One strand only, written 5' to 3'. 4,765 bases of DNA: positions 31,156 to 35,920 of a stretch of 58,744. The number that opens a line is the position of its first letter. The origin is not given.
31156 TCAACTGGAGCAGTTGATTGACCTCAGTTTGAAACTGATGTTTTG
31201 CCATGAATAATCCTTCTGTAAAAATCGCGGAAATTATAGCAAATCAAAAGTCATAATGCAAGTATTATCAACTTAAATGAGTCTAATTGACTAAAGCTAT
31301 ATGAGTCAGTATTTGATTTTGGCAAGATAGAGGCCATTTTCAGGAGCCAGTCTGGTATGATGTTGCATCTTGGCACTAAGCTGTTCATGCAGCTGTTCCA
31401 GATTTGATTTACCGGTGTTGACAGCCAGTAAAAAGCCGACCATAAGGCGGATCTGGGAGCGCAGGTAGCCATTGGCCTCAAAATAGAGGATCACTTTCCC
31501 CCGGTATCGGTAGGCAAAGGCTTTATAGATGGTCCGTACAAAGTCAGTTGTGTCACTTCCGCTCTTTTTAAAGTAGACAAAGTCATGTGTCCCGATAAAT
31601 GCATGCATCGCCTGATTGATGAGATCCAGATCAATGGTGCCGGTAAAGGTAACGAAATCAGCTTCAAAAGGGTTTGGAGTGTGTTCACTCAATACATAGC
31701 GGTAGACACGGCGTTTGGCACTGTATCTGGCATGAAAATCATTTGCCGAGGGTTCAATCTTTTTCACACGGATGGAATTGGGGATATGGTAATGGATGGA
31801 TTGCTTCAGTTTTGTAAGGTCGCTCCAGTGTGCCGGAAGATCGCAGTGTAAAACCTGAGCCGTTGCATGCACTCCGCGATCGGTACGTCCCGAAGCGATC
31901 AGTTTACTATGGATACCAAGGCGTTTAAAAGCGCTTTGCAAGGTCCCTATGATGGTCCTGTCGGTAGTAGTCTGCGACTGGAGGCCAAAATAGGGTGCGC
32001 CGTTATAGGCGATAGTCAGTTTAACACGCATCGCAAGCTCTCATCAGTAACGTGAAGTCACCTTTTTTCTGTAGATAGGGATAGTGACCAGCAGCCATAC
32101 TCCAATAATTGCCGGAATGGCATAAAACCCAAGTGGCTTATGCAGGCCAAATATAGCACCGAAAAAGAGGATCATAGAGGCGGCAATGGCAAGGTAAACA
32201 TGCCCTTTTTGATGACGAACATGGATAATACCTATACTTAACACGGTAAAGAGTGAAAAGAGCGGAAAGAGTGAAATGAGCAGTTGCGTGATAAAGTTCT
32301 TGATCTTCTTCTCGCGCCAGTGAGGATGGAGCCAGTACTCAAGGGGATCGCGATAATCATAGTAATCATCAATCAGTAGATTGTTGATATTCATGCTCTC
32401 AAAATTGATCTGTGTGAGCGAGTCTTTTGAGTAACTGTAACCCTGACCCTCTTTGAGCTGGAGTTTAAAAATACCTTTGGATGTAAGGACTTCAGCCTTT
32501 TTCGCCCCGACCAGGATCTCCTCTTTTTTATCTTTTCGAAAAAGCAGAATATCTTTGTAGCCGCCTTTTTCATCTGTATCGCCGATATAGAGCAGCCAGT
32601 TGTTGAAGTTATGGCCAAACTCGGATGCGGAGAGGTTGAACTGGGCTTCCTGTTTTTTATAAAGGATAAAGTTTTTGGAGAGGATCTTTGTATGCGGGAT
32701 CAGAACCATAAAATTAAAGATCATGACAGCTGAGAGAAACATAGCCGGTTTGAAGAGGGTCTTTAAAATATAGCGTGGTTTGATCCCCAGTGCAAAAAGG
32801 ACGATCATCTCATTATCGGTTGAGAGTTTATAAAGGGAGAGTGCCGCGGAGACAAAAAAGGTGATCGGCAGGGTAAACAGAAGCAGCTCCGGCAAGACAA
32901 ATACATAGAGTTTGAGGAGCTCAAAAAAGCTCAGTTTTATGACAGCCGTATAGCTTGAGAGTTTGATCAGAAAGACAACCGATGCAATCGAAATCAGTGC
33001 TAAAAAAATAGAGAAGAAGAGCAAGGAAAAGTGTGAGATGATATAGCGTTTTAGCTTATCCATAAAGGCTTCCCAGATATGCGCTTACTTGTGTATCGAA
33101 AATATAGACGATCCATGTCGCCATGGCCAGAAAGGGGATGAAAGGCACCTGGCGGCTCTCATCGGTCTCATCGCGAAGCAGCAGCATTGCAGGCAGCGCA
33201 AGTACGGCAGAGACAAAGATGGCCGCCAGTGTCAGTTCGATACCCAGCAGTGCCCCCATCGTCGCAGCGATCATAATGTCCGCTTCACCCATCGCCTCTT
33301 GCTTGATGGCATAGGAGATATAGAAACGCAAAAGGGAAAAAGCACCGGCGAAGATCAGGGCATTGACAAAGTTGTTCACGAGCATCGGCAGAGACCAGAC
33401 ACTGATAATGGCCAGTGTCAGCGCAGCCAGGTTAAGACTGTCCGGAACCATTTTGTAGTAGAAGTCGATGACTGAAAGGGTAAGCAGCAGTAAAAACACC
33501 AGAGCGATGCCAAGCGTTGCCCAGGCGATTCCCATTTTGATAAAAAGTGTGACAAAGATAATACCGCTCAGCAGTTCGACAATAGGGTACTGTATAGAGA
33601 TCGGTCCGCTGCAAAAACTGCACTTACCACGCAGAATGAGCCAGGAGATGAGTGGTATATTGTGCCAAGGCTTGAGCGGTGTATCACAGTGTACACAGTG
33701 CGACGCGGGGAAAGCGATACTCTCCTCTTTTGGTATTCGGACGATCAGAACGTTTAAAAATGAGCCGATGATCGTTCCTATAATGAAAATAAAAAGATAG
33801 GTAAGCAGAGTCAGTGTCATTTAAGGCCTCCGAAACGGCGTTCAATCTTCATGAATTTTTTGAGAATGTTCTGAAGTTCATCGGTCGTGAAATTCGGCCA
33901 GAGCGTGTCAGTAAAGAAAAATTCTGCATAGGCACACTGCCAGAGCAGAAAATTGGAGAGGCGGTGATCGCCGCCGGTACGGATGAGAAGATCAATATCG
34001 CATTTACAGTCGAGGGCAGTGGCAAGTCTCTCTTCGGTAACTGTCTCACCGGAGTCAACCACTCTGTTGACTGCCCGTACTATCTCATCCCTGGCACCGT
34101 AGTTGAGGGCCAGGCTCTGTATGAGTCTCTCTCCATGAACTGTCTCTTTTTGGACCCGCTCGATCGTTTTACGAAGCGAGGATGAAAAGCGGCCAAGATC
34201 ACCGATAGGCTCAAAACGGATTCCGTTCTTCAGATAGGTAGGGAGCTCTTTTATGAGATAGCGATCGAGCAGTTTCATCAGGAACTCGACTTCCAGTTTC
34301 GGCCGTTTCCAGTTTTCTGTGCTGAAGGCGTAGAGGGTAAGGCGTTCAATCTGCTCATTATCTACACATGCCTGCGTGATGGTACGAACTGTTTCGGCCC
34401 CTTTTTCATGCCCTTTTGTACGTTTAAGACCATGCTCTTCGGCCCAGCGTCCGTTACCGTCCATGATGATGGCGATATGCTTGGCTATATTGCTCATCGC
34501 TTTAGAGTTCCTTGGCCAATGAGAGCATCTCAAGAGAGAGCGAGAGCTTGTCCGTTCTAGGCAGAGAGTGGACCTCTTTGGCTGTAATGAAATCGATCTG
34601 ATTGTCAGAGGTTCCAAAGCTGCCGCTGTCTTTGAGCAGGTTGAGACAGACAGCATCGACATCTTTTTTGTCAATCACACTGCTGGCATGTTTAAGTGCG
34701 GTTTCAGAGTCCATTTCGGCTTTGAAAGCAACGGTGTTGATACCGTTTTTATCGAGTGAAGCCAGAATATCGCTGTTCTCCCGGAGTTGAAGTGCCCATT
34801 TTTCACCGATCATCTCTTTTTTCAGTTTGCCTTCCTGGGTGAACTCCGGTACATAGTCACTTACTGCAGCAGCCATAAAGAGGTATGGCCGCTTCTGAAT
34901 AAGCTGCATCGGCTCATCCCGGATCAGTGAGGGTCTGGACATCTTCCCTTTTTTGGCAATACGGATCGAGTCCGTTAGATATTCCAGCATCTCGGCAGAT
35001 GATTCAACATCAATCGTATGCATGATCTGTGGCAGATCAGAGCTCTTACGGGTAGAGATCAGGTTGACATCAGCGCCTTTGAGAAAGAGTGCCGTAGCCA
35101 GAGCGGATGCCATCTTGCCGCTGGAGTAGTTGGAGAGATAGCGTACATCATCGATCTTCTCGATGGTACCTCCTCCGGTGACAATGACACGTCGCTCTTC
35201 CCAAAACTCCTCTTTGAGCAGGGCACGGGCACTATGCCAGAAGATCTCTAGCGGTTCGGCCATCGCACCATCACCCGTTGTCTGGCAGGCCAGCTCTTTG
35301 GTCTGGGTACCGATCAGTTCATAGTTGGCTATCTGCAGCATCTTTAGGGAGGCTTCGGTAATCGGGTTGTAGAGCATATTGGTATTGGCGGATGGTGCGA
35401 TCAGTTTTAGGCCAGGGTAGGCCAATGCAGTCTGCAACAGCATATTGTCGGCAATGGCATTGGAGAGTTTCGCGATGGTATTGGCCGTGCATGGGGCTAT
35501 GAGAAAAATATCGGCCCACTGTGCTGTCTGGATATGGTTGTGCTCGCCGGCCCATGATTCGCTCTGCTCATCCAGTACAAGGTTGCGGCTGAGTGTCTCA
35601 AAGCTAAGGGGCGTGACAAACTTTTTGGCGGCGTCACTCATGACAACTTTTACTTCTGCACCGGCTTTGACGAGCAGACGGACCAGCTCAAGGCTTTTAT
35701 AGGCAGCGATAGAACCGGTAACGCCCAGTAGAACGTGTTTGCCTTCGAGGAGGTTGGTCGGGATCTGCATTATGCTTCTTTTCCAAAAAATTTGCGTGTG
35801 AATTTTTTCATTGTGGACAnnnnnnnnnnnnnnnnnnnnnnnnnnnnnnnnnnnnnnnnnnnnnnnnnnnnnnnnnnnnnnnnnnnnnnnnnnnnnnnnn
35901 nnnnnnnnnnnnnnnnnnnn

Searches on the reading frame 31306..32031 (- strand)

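Call 68: search_protein_families(library=pfam, proteins=[window:31306-32031:-], max_evalue=0.000001)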
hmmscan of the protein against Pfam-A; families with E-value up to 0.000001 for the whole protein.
window:31306-32031:- (241 aa): 1 family
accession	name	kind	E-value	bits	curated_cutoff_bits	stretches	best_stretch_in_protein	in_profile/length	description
PF01416.25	PseudoU_synth_1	-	9.7e-29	100.4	23.3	2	141-241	1-107/108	tRNA pseudouridine synthase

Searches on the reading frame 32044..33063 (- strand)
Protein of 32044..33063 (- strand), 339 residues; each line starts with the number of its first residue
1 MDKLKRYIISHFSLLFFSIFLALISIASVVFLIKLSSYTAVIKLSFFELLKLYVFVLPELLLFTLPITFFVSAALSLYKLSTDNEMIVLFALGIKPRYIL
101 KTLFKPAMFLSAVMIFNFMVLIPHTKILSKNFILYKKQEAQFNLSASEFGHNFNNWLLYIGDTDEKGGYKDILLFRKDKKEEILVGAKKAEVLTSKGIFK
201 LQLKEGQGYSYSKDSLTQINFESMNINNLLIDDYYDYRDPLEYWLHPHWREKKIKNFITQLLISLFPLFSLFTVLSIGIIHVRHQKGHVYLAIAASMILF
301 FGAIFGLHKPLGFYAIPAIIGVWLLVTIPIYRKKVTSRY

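Call 68: search_protein_families(library=pfam, proteins=[window:32044-33063:-], max_evalue=0.000001)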
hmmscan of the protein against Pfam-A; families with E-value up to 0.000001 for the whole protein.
window:32044-33063:- (339 aa): 1 family
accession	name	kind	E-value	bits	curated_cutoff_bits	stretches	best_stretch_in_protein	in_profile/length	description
PF03739.19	LptF_LptG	-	8e-37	127.5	27.9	1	6-325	1-339/353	Lipopolysaccharide export system permease LptF/LptG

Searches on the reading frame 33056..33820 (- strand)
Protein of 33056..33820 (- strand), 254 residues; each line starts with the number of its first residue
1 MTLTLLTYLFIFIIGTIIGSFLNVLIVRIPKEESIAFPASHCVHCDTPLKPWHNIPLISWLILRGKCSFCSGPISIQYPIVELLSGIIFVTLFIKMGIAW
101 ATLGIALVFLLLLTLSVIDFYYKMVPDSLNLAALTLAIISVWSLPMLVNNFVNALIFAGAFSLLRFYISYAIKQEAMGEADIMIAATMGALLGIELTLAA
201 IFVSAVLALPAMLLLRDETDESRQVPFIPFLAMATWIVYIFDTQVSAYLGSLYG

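Call 68: search_protein_families(library=pfam, proteins=[window:33056-33820:-], max_evalue=0.000001)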
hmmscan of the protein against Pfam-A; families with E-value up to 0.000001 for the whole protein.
window:33056-33820:- (254 aa): 2 families
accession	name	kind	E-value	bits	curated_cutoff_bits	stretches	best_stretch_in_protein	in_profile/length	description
PF06750.18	A24_N_bact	-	4.2e-35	120.1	23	1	13-95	1-83/84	Bacterial Peptidase A24 N-terminal domain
PF01478.23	Peptidase_A24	-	3.8e-11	43.8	26.5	1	107-210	2-101/104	Type IV leader peptidase family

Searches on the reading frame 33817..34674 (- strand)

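Call 69: search_protein_families(library=pfam, proteins=[window:33817-34674:-], max_evalue=0.000001)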
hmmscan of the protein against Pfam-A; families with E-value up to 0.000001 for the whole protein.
window:33817-34674:- (285 aa): 1 family
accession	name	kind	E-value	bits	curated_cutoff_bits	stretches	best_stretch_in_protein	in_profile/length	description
PF01255.24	Prenyltransf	-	4.2e-75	252.5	27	1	70-282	1-219/219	Putative undecaprenyl diphosphate synthase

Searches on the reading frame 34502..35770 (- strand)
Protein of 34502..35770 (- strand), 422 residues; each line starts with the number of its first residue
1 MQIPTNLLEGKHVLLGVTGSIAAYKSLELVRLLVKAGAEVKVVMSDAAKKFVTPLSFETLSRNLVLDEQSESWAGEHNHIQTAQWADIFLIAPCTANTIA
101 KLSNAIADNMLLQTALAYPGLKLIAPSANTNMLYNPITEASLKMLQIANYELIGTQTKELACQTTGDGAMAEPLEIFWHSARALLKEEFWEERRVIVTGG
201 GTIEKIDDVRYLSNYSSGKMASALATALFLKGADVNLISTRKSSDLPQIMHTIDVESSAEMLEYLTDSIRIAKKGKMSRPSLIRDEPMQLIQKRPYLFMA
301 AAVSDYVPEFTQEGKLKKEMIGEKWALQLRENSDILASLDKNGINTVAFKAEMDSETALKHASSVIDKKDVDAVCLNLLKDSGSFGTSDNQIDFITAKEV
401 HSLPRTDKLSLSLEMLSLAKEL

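Call 69: search_protein_families(library=pfam, proteins=[window:34502-35770:-], max_evalue=0.000001)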
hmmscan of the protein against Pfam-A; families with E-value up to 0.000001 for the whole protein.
window:34502-35770:- (422 aa): 2 families
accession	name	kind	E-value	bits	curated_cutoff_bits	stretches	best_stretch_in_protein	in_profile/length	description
PF04127.22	DFP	-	1.5e-45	155.7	22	2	191-269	2-80/186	DNA/pantothenate metabolism flavoprotein C-terminal domain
PF02441.25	Flavoprotein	-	3.4e-30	105.2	22.7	1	11-155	1-146/162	Flavoprotein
